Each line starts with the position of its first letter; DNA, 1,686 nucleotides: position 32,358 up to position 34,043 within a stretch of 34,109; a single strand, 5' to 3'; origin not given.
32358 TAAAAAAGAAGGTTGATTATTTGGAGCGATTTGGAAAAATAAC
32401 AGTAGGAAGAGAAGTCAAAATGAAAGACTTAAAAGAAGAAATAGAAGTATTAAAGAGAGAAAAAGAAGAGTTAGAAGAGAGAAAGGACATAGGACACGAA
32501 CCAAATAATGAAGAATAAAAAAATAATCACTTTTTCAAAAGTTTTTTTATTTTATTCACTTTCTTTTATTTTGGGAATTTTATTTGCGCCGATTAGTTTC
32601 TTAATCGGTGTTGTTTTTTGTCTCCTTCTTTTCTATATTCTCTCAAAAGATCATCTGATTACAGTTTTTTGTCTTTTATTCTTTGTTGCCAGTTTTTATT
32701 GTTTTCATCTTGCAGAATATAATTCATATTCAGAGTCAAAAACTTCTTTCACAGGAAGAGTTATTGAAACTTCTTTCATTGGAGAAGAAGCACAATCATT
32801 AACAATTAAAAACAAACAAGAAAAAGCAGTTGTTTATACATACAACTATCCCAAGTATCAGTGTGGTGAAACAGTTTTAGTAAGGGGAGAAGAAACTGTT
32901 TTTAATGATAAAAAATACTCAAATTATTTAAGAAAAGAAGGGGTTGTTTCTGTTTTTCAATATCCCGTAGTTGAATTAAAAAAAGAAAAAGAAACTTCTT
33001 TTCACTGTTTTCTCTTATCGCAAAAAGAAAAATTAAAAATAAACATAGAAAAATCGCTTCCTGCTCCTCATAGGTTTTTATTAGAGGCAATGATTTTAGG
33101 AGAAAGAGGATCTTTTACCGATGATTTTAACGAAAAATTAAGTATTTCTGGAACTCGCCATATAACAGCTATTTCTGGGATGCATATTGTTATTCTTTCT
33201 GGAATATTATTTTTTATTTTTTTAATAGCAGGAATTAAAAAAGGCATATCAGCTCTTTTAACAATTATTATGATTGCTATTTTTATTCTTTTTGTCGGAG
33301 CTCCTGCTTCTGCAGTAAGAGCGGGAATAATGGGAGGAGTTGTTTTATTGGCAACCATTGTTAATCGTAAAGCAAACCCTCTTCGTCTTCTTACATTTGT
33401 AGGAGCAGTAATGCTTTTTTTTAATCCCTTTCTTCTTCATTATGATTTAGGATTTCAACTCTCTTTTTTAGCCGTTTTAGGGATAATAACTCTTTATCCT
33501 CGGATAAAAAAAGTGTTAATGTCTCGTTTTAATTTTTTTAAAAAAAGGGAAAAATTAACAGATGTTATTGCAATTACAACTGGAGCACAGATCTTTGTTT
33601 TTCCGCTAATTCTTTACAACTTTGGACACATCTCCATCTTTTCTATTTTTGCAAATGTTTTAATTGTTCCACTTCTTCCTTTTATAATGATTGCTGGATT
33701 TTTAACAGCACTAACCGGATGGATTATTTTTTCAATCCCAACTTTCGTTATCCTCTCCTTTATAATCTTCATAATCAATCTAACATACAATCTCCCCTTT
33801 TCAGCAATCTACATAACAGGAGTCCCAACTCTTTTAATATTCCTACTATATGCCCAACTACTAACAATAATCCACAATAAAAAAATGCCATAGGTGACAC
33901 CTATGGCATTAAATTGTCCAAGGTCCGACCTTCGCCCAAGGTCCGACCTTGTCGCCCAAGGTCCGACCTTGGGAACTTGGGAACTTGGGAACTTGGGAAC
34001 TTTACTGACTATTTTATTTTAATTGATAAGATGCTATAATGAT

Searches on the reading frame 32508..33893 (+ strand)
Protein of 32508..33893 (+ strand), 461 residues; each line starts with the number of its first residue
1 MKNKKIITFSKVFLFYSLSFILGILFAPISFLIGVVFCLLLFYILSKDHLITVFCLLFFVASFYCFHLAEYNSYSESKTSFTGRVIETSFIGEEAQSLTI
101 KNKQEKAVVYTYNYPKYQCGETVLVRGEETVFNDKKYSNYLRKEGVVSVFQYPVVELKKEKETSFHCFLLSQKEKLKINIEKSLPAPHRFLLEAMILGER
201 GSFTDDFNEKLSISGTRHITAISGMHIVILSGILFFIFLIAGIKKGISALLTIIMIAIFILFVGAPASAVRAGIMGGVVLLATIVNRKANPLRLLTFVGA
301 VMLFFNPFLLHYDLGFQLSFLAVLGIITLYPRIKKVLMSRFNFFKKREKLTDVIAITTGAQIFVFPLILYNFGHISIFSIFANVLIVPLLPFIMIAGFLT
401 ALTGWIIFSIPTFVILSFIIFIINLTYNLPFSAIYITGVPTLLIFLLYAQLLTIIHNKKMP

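Call 74: search_protein_families(library=pfam, proteins=[window:32508-33893:+], max_evalue=0.0001)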
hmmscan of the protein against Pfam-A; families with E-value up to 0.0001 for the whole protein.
window:32508-33893:+ (461 aa): 1 family
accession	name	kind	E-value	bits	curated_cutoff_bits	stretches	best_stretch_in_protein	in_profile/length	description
PF03772.21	Competence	-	5.4e-52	177.2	23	1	195-455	1-264/270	Competence protein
